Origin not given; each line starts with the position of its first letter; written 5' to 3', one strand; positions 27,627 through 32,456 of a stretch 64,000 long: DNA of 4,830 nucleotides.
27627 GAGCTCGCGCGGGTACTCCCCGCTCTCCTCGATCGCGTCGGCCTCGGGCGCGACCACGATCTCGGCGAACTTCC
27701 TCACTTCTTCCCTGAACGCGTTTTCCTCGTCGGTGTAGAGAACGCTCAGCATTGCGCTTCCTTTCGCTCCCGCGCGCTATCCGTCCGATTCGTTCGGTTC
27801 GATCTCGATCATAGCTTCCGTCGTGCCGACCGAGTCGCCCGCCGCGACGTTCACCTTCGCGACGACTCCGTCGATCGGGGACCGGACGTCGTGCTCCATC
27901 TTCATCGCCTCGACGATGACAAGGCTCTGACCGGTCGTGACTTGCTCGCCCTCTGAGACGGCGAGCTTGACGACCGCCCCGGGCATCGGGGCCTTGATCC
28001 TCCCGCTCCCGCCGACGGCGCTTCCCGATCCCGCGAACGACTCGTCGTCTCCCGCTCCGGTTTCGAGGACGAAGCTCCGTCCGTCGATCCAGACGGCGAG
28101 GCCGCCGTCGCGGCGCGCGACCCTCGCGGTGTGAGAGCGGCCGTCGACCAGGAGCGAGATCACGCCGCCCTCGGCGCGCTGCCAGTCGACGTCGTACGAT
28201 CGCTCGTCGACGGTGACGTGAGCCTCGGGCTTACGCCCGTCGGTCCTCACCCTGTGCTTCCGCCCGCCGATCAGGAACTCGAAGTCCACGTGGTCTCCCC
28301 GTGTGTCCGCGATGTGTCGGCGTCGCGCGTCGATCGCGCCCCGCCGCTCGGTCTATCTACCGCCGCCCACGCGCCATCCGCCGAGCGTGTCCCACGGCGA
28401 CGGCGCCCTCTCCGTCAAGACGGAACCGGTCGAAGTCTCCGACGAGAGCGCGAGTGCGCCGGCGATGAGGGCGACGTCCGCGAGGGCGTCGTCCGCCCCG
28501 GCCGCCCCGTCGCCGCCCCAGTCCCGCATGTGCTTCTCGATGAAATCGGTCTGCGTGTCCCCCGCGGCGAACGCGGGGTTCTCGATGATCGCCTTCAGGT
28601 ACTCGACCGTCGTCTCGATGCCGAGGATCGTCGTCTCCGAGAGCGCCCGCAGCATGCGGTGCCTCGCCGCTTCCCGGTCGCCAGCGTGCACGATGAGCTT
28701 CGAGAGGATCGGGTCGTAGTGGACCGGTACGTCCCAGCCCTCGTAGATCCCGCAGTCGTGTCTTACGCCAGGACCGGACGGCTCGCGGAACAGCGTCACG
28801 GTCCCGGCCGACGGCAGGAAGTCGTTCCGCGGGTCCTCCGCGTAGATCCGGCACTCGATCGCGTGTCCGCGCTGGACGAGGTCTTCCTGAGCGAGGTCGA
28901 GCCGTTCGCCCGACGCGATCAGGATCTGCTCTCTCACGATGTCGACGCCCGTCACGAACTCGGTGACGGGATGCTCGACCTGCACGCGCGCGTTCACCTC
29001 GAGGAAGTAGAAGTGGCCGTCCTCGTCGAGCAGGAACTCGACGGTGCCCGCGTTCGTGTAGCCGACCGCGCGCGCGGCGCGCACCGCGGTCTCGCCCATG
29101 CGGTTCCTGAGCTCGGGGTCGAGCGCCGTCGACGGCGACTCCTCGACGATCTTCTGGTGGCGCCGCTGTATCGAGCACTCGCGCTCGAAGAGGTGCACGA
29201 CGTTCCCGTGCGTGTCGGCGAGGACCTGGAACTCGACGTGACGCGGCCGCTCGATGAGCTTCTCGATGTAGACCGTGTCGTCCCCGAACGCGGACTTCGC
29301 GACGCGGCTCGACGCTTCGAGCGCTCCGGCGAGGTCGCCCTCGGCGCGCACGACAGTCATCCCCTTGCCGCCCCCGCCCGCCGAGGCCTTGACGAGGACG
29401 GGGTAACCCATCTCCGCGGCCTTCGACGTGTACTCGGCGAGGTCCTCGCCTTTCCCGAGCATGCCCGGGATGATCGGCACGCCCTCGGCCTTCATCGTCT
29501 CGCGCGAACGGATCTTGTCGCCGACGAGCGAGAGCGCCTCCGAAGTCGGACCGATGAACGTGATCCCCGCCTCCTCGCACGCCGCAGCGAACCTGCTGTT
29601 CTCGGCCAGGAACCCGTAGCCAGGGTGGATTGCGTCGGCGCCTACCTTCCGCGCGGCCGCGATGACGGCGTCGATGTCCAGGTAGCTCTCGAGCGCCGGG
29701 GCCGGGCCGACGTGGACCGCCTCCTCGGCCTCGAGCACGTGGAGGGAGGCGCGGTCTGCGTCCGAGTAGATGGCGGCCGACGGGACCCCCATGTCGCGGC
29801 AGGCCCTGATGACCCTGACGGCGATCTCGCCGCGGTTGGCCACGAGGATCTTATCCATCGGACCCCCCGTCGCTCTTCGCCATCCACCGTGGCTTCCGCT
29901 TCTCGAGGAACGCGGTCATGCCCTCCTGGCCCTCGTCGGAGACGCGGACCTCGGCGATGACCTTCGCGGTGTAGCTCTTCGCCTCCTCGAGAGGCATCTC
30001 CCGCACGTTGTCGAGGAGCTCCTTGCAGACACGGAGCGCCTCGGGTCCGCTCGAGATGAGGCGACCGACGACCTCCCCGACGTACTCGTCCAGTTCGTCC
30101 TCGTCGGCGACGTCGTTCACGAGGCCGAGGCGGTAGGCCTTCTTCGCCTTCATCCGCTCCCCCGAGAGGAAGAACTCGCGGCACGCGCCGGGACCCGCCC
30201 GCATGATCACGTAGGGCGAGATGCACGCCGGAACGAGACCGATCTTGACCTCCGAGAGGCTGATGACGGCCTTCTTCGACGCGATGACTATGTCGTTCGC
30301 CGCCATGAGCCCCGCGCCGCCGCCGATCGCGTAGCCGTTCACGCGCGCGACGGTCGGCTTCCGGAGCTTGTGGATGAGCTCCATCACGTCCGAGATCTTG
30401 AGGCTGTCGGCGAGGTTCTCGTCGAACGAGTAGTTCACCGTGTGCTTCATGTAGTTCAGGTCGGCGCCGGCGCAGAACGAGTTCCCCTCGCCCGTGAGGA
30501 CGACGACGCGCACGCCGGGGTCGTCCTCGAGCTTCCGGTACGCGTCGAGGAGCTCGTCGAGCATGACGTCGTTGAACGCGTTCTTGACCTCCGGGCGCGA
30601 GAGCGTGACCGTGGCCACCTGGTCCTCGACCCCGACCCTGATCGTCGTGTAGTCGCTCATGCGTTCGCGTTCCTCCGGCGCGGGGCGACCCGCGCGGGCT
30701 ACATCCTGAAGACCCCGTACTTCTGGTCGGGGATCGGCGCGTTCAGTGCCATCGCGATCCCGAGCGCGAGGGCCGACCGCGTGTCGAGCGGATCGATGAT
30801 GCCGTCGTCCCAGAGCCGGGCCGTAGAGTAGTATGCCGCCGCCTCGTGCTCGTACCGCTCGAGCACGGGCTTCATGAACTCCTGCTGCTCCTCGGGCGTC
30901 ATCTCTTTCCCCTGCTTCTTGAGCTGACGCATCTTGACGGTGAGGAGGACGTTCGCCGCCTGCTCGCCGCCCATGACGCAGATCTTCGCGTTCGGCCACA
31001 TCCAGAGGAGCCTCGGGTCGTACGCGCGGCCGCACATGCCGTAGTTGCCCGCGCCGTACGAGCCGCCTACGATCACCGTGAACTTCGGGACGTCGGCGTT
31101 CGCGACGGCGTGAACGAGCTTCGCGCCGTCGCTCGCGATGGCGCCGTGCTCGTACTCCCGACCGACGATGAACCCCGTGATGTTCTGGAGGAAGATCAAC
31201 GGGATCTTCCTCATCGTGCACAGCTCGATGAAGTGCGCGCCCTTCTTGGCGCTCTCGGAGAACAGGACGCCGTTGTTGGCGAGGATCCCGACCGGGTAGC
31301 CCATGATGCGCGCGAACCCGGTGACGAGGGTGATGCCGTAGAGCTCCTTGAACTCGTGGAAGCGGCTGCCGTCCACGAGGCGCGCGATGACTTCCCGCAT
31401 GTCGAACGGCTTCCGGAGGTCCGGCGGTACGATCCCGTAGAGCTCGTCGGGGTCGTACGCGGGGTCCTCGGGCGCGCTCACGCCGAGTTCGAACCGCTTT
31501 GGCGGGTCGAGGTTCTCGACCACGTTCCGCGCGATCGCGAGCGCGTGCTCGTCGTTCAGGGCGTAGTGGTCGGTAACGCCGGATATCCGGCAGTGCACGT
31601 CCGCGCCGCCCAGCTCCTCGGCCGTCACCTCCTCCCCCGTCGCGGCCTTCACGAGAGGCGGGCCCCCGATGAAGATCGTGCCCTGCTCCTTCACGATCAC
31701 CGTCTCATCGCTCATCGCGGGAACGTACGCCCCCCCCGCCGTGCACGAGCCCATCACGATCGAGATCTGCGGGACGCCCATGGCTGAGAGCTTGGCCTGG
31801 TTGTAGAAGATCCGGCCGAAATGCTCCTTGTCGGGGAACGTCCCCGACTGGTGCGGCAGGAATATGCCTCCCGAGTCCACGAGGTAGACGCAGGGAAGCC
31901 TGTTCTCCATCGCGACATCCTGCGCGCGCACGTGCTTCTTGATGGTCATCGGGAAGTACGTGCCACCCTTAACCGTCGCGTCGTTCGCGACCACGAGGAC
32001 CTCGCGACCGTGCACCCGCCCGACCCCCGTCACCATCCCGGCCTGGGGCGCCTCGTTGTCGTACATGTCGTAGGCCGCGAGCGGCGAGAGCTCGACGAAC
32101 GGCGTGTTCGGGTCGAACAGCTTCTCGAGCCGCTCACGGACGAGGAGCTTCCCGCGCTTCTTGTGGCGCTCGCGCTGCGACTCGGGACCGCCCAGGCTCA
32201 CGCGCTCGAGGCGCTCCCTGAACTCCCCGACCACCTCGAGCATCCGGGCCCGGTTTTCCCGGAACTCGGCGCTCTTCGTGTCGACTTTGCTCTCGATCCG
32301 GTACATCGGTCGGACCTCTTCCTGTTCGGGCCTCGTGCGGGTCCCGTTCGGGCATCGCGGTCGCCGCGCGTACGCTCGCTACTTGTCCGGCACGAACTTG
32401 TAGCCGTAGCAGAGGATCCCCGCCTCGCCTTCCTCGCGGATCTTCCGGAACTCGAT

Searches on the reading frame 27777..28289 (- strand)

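Call 43: search_protein_families(library=pfam, proteins=[window:27777-28289:-], max_evalue=0.00001)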
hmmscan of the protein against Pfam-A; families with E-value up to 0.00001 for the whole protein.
window:27777-28289:- (170 aa): 5 families
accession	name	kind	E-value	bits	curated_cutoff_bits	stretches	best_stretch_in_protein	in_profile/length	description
PF00364.28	Biotin_lipoyl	-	3.7e-17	62.4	22.1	1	98-163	3-73/73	Biotin-requiring enzyme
PF21139.3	BT_MCC_alpha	-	7.6e-08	33.2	31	1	3-76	42-114/118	Methylcrotonyl-CoA carboxylase, alpha-subunit, BT domain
PF13533.13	Biotin_lipoyl_2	-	8.1e-08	32.4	29.8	0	98-123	3-28/32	Biotin-lipoyl like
PF13437.12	HlyD_3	-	1.1e-07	33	22.2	0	135-166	2-33/106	HlyD family secretion protein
PF16576.10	HlyD_D23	-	2.6e-06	27.3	30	0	97-128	110-141/214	Barrel-sandwich domain of CusB or HlyD membrane-fusion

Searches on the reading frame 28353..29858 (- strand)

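Call 43: search_protein_families(library=pfam, proteins=[window:28353-29858:-], max_evalue=0.00001)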
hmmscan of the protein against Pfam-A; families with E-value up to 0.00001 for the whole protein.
window:28353-29858:- (501 aa): 5 families
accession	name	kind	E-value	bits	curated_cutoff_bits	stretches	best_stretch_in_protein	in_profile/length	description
PF02786.22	CPSase_L_D2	-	7.3e-76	254.8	19.8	1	114-321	1-209/211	Carbamoyl-phosphate synthase L chain, ATP binding domain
PF00289.28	Biotin_carb_N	-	2.6e-46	157.1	25.5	1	2-109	3-110/110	Biotin carboxylase, N-terminal domain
PF02785.25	Biotin_carb_C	-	1.4e-39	134.9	32.4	1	335-441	1-107/108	Biotin carboxylase C-terminal domain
PF07478.18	Dala_Dala_lig_C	-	1.2e-12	48.2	24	1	145-290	30-174/204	D-ala D-ala ligase C-terminus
PF02222.28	ATP-grasp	-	1.4e-08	35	27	1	139-292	18-163/179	ATP-grasp domain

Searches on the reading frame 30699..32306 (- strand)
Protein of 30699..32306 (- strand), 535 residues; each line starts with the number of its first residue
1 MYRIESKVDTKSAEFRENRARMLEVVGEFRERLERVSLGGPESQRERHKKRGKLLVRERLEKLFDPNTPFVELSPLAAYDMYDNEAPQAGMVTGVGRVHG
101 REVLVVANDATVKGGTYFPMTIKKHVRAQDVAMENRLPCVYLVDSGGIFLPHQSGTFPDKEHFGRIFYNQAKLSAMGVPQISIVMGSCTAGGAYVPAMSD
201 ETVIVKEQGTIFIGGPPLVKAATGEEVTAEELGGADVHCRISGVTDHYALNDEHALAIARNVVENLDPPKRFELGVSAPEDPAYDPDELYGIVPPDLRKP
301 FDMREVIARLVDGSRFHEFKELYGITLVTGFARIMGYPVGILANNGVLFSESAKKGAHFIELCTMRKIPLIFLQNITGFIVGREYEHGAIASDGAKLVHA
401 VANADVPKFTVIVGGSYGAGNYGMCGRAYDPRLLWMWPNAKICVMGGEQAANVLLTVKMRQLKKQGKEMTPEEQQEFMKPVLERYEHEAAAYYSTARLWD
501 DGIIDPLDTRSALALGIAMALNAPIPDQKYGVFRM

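Call 43: search_protein_families(library=pfam, proteins=[window:30699-32306:-], max_evalue=0.00001)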
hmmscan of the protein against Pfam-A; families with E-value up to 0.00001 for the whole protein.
window:30699-32306:- (535 aa): 2 families
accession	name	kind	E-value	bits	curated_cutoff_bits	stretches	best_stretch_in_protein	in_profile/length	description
PF01039.27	Carboxyl_trans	-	7.1e-154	513.5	22.3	1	48-525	2-483/493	Carboxyl transferase domain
PF03255.19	ACCA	-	6e-09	35.9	23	0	89-206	92-214/310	Acetyl co-enzyme A carboxylase carboxyltransferase-like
